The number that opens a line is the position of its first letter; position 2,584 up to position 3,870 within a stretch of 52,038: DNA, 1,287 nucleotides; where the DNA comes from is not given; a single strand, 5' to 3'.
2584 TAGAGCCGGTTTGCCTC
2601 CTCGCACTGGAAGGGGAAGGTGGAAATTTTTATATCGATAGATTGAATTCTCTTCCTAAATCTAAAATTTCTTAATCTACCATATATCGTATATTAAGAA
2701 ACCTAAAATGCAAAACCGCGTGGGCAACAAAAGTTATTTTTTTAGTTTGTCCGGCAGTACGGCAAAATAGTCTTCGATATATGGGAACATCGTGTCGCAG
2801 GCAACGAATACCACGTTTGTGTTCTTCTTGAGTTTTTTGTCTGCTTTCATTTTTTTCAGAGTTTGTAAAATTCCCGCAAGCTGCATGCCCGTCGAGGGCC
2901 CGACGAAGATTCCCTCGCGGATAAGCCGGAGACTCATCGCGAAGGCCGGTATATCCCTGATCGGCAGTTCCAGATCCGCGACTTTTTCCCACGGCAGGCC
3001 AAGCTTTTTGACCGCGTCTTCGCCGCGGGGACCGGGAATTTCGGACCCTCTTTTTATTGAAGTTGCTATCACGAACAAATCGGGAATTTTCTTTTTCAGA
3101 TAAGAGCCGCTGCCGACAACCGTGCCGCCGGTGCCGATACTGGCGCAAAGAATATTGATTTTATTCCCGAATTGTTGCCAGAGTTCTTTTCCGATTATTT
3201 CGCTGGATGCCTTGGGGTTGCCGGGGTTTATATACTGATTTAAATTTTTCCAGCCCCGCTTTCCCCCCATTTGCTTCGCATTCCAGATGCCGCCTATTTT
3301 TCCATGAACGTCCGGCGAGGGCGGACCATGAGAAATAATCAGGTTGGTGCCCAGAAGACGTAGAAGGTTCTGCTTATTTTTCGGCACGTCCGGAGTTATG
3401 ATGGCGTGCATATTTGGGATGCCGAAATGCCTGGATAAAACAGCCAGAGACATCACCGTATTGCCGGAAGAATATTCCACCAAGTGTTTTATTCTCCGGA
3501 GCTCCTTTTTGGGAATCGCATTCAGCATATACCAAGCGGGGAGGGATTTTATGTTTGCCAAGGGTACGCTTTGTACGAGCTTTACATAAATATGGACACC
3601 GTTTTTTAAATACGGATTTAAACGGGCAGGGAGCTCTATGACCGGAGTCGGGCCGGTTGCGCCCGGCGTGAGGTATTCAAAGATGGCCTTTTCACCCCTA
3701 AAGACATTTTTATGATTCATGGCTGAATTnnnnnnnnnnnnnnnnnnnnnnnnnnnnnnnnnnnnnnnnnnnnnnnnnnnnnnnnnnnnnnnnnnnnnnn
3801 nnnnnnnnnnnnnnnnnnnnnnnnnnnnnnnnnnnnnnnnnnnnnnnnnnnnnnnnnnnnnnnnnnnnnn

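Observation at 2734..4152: Two-gene operon: ParB/Srx-fold protein + divergent cysteine-synthase-like PLP enzyme (possible serine-kinase / O-phosphoserine route)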

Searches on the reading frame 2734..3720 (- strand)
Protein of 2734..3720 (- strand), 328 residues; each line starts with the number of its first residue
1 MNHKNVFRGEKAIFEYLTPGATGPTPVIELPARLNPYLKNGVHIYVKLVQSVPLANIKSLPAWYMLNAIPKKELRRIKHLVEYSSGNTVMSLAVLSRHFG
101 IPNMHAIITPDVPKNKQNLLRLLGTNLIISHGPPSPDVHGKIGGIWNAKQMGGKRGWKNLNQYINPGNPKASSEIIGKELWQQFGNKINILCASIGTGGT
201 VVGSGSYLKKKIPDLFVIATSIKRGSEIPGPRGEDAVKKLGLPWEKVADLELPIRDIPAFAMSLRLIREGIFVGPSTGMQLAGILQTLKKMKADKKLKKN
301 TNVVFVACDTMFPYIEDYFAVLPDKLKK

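Call 3: search_protein_families(library=pfam, proteins=[window:2734-3720:-], max_evalue=0.1)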
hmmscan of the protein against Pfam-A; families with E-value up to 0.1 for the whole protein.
window:2734-3720:- (328 aa): 1 family
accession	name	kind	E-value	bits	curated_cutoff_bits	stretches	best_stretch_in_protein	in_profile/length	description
PF00291.31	PALP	-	9.3e-39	133.9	35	1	21-309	4-295/295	Pyridoxal-phosphate dependent enzyme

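Call 4: search_protein_families(library=ncbifam, proteins=[window:2734-3720:-], max_evalue=0.1)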
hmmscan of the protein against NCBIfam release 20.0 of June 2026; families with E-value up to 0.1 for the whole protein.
window:2734-3720:- (328 aa): 23 families
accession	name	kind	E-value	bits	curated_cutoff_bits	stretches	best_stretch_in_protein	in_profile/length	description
TIGR01136.1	cysKM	subfamily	1.3e-37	129.8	344.15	1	22-314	5-293/299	cysteine synthase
TIGR01138.1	cysM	equivalog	1.1e-32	113.7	394.2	1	23-310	7-280/290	cysteine synthase B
TIGR01139.1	cysK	equivalog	2.3e-31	109.2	350.95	1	23-297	6-281/298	cysteine synthase A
NF008735.0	PRK11761.1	equivalog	7.7e-30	104.2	413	1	22-310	10-284/296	cysteine synthase CysM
TIGR03945.1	PLP_SbnA_fam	equivalog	1.3e-28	99.9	349.95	1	37-316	17-296/304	2,3-diaminopropionate biosynthesis protein SbnA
NF007989.0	PRK10717.1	equivalog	6.6e-28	97.7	387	2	22-218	12-208/334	cysteine synthase A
TIGR01137.1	cysta_beta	equivalog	8.6e-25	87.3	510.25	1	57-319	41-310/457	cystathionine beta-synthase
NF053679.1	CysteaSynCapA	equivalog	8.5e-21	74.1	600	1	23-220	15-208/329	cysteate synthase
TIGR01124.1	ilvA_2Cterm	equivalog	4e-06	25.7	411.3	1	31-221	23-200/499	threonine ammonia-lyase, biosynthetic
NF006205.0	PRK08329.1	equivalog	1.8e-05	23.9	358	1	33-141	63-166/347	threonine synthase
NF005147.0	PRK06608.1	equivalog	2e-05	23.6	380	1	71-211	67-194/339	serine/threonine dehydratase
NF005292.0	PRK06815.1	equivalog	4.4e-05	22.7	371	1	41-220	35-202/320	threonine/serine dehydratase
TIGR02079.1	THD1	equivalog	5.8e-05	22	440.55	1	41-218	30-200/410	threonine ammonia-lyase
NF006390.0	PRK08639.1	equivalog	7.5e-05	21.9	421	1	39-219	37-209/418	threonine ammonia-lyase IlvA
NF009130.0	PRK12483.1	subfamily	0.00016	20.4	801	1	41-220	51-219/521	threonine ammonia-lyase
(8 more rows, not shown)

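Call 6: search_solved_structures(query=window:2734-3720:-, max_evalue=0.001, show_alignments=2)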
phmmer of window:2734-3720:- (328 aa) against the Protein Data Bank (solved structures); distinct sequences matched with E-value up to 0.001: 113 (the best 60 are shown).
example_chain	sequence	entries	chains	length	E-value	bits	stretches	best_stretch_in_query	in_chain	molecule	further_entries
8h4q_N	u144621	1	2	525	2.9e-52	181.3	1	3-324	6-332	Rhodanese domain-containing protein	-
8h4h_N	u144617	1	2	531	3e-52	181.3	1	3-324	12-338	Rhodanese domain-containing protein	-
2bht_A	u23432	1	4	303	1.2e-24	90.5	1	22-289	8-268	CYSTEINE SYNTHASE B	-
2bhs_A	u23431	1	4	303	5.7e-24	88.3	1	22-289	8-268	CYSTEINE SYNTHASE B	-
2v03_A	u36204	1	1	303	1.9e-23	86.6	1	22-287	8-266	Cysteine synthase B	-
1ve1_A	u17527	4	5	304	3.3e-23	85.8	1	19-296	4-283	O-acetylserine sulfhydrylase | O-acetylserine (Thiol)-lyase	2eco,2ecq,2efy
2jc3_A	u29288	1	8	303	7.7e-23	84.6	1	22-289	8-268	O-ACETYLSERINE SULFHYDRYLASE B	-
8srt_A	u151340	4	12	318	2.3e-22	83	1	22-294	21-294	Cysteine synthase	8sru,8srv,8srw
8t2c_A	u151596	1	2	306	2.8e-22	82.7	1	22-294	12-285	Cysteine synthase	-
6kr5_A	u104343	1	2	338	1.6e-21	80.3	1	21-291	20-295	Cysteine synthase 3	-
2egu_A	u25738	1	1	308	4.8e-21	78.7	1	23-297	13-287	Cysteine synthase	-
4il5_A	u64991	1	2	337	9.7e-20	74.4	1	21-304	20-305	Cysteine synthase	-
4jbn_A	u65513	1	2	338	9.8e-20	74.4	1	21-304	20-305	Cysteine synthase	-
4jbl_A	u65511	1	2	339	9.9e-20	74.4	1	21-304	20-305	Cysteine synthase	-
2pqm_A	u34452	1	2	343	1e-19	74.3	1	21-303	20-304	Cysteine synthase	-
3dwg_A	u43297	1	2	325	9.6e-15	58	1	21-285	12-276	Cysteine synthase B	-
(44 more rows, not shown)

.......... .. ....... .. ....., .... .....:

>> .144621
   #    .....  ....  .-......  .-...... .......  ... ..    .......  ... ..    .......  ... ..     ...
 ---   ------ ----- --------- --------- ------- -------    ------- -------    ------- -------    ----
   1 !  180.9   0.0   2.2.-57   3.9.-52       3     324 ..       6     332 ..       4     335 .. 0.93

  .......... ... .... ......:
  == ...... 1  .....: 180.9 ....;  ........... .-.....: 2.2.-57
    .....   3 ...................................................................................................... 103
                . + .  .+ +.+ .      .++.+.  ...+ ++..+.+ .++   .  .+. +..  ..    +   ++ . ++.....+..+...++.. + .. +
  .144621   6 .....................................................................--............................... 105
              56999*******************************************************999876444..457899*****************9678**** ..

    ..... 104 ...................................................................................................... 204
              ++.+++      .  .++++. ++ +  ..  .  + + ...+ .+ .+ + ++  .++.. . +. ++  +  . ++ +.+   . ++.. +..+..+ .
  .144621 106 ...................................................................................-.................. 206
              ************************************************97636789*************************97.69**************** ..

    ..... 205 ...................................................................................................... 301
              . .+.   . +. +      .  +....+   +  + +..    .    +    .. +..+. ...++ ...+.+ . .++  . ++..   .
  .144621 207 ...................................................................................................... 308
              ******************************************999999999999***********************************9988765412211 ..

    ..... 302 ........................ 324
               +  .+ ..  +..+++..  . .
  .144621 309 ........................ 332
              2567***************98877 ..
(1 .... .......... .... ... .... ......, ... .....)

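Call 15: find_homologous_proteins(query=window:2734-3720:-, max_evalue=1e-20)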
Query window:2734-3720:- (328 aa): 264 proteins with E <= 1e-20 among 2933 candidates; the best 120 are listed.
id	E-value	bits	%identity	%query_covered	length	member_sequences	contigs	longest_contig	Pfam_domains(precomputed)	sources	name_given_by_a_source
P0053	1.3e-218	743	100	100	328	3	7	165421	PF00291.32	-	-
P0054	1.6e-195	667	89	99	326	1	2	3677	PF00291.32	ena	-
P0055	2.0e-193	660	88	100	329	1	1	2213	PF00291.32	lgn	-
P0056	8.7e-188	642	86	99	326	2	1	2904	PF00291.32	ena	-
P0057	1.3e-182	625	85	99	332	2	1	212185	PF00291.32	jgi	jgi:cysteine synthase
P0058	5.8e-182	622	84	99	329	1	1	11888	PF00291.32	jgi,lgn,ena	-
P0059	7.9e-181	619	83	99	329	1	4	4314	PF00291.32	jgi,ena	-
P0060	1.3e-172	592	79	100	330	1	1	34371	PF00291.32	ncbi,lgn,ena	-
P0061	1.8e-172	591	77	100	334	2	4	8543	PF00291.32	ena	-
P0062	3.3e-171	587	77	99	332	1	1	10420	PF00291.32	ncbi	-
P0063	1.1e-170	585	77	100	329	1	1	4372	PF00291.32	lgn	-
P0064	5.9e-170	583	78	100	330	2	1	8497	PF00291.32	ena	-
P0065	2.0e-169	581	77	99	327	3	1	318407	PF00291.32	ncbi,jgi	ncbi:MAG: pyridoxal-phosphate dependent enzyme [Candidatus Paceibacterota bacterium]|jgi:cysteine sy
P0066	5.7e-168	577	77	98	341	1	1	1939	PF00291.32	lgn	-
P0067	1.1e-167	576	76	100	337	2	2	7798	PF00291.32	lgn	-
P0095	3.4e-133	462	63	99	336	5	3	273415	PF00291.32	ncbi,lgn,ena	-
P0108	5.0e-126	439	58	98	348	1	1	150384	PF00291.32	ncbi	-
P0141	2.9e-123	430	58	100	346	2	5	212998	PF00291.32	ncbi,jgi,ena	jgi:cysteine synthase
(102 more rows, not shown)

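Call 17: find_encoding_contigs(protein=P0141, flank=4000, max_places=2)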
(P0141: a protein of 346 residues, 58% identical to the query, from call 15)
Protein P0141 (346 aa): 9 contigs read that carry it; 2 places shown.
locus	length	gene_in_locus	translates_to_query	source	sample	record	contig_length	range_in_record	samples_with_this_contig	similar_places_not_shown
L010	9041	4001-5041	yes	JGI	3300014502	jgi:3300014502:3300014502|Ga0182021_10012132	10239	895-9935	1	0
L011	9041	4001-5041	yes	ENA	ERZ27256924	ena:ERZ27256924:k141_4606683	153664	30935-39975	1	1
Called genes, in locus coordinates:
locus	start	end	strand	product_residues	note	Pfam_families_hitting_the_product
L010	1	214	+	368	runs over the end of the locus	?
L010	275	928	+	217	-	-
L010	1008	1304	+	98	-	PF02686:GatC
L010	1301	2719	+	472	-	PF01425:Amidase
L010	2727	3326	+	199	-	-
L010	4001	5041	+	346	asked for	PF00291:PALP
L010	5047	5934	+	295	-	PF03462:PCRF, PF00472:RF-1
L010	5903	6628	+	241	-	PF02463:SMC_N, PF00005:ABC_tran, PF00931:NB-ARC (faint), PF13304:AAA_21 (weak)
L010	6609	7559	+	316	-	PF18075:FtsX_ECD, PF02687:FtsX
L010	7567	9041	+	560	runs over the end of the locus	PF01656:CbiA (weak), PF06418:CTP_synth_N, PF00117:GATase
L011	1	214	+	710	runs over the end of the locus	PF22745:Nlig-Ia, PF01653:DNA_ligase_aden, PF03120:OB_DNA_ligase, PF03119:DNA_ligase_ZBD (faint), PF14520:HHH_5 (weak), PF12826:HHH_2, PF00533:BRCT, PF12738:PTCB-BRCT (weak)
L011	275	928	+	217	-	-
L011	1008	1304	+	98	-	PF02686:GatC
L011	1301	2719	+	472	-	PF01425:Amidase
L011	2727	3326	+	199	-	-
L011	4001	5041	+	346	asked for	PF00291:PALP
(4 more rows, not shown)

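Call 18: find_encoding_contigs(protein=P0108, flank=4000, max_places=2)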
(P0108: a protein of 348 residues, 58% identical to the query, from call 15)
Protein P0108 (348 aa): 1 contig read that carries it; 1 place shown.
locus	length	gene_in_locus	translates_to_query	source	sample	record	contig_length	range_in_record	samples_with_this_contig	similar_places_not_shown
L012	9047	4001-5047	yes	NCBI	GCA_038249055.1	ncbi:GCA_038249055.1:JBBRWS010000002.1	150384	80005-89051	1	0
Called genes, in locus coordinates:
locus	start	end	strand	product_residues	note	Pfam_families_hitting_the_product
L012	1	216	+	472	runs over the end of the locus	PF01425:Amidase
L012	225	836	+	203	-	-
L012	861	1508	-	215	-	-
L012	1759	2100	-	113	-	PF01541:GIY-YIG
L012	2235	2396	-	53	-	-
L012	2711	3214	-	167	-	PF03734:YkuD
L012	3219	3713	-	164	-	-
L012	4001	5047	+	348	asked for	PF00291:PALP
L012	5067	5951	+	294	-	PF03462:PCRF, PF00472:RF-1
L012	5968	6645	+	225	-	PF02463:SMC_N (weak), PF00005:ABC_tran, PF13304:AAA_21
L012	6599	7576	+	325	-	PF18075:FtsX_ECD, PF02687:FtsX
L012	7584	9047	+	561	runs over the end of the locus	PF06418:CTP_synth_N, PF01656:CbiA (weak), PF07722:Peptidase_C26 (faint), PF00117:GATase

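Call 19: find_encoding_contigs(protein=P0095, flank=4000, max_places=2)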
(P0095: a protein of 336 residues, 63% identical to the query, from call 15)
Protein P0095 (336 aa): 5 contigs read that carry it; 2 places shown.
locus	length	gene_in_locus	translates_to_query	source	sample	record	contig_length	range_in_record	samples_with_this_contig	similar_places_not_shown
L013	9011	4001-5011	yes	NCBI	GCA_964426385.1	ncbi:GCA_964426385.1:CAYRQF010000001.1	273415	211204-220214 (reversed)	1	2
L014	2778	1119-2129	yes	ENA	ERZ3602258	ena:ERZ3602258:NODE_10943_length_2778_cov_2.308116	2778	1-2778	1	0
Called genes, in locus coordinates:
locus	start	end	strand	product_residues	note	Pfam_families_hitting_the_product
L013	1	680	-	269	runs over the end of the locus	PF14790:THDPS_N, PF14789:THDPS_M (faint)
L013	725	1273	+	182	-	PF00293:NUDIX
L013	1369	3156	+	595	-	PF00009:GTP_EFTU, PF01926:MMR_HSR1, PF22042:EF-G_D2 (weak), PF03144:GTP_EFTU_D2, PF00679:EFG_C, PF21018:BipA_C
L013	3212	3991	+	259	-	PF01678:DAP_epimerase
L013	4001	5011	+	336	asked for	PF00291:PALP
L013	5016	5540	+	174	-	PF23951:DUF7282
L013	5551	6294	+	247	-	PF04402:SIMPL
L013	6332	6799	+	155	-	PF10648:Gmad2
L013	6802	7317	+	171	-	PF01988:VIT1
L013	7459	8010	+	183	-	-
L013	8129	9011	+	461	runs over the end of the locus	PF25973:BSH_CzcB (faint)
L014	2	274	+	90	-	?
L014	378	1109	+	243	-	PF01678:DAP_epimerase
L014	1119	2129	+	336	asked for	PF00291:PALP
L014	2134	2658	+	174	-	PF23951:DUF7282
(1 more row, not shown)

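Call 72: predict_structure(alignment_id=A4)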
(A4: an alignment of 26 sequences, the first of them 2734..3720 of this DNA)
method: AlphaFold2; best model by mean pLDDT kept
length: 328 residues; sequences in the alignment: 26
mean_pLDDT: 89.5   pTM: 0.88
mean pLDDT of the five models: 89.5, 88.3, 87.9, 82.1, 78.6
residues with pLDDT >= 90: 215; 70-90: 92; 50-70: 18; < 50: 3
segments of 3 or more residues with pLDDT < 50: 1-3
pLDDT, mean of each block of 10 residues (from residue 1): 72 93 93 96 96 88 96 97 88 95 93 84 93 78 90 96 93 96 97 90 98 97 68 75 94 89 91 89 97 95 92 72 68
secondary structure, 60 per line:
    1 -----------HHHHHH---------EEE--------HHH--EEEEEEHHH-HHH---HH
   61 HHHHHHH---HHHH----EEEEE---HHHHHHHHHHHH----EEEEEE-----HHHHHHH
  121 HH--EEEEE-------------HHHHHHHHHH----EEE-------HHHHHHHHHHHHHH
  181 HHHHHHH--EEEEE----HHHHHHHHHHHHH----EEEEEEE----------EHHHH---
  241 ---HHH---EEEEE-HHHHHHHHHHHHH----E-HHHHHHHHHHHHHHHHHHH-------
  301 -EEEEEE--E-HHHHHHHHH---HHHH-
elements in order: H12-17 E27-29 E43-48 H59-67 H71-74 E79-83 H87-98 E103-108 H114-122 E125-129 H143-152 E157-159 H167-187 E190-194 H199-211 E216-222 H234-237 E250-254 H256-268 H275-293 E302-307 H312-320 H324-327

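Call 75: fold_search(model_id=the predicted structure, library=pdb)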
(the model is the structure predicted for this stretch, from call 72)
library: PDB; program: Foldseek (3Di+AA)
matches with E <= 10: 1814; with E <= 0.001: 501
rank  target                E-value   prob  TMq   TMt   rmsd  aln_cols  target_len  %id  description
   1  8h4q_A                3.9e-29  1.00  0.91  0.63   2.1       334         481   31  Aspergillomarasmine A biosynthese complex with OPS (released 2023-10-18)
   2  8h4h_A                7.2e-29  1.00  0.92  0.64   2.1       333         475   32  The apo structure of Aspergillomarasmine A synthetase (released 2023-10-18)
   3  8h4q_N                1.4e-28  1.00  0.91  0.62   2.0       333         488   32  Aspergillomarasmine A biosynthese complex with OPS (released 2023-10-18)
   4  8h4h_N                3.4e-28  1.00  0.91  0.63   2.0       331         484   32  The apo structure of Aspergillomarasmine A synthetase (released 2023-10-18)
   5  8sru_B                1.0e-21  1.00  0.77  0.80   4.4       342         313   27  Crystal structure of O-acetyl-L-serine sulfhydrylase A (CysK) from Staphylococcus aureus NCTC 8325 complexed with a se (released 2024-11-13)
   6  7xrq_A                3.1e-21  1.00  0.76  0.86   3.7       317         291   27  The Catalytic Core Structure of Cystathionine beta-Synthase from Candida albicans (released 2023-04-19)
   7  8sru_A                3.5e-21  1.00  0.72  0.77   4.5       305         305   28  Crystal structure of O-acetyl-L-serine sulfhydrylase A (CysK) from Staphylococcus aureus NCTC 8325 complexed with a se (released 2024-11-13)
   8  3dki_A                6.1e-21  1.00  0.76  0.79   3.1       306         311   25  2.1 A X-ray structure of CysM (Rv1336) from Mycobacterium tuberculosis an O-phosphoserine dependent cysteine synthase (released 2008-09-16)
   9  5i6d_A                1.1e-20  1.00  0.73  0.84   2.5       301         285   24  Mycobacterium tuberculosis CysM in complex with the Urea-scaffold inhibitor 5 [3-(3-(p-Tolyl)ureido) benzoic acid] (released 2016-08-17)
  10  8srw_A                1.1e-20  1.00  0.73  0.77   4.3       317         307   28  Crystal structure of O-acetyl-L-serine sulfhydrylase A (CysK) from Staphylococcus aureus NCTC 8325 complexed with a mo (released 2024-11-13)
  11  8srt_B                1.2e-20  1.00  0.75  0.79   4.6       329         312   26  Crystal structure of the O-acetyl-L-serine sulfhydrylase A (CysK) holoenzyme from Staphylococcus aureus NCTC 8325 (released 2024-11-13)
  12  1ve1                  1.4e-20  1.00  0.73  0.79   4.1       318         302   25  Crystal Structure of T.th. HB8 O-acetylserine sulfhydrylase (released 2005-04-19)
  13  4lmb                  1.4e-20  1.00  0.75  0.79   4.4       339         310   22  Crystal structure analysis of O-acetylserine sulfhydrylase CysK2 complexed with cystine from Microcystis aeruginosa 7806 (released 2014-06-04)
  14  8sru_C                1.4e-20  1.00  0.71  0.76   4.4       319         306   28  Crystal structure of O-acetyl-L-serine sulfhydrylase A (CysK) from Staphylococcus aureus NCTC 8325 complexed with a se (released 2024-11-13)
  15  8t2c_B                1.5e-20  1.00  0.71  0.76   4.4       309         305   28  Crystal structure of O-acetyl-L-serine sulfhydrylase A (CysK) from Staphylococcus aureus NCTC 8325 complexed with a Cy (released 2024-12-18)
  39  3dwg_A                1.2e-19  1.00  0.78  0.79   4.4       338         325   24  Crystal structure of a sulfur carrier protein complex found in the cysteine biosynthetic pathway of Mycobacterium tube (released 2008-09-23)
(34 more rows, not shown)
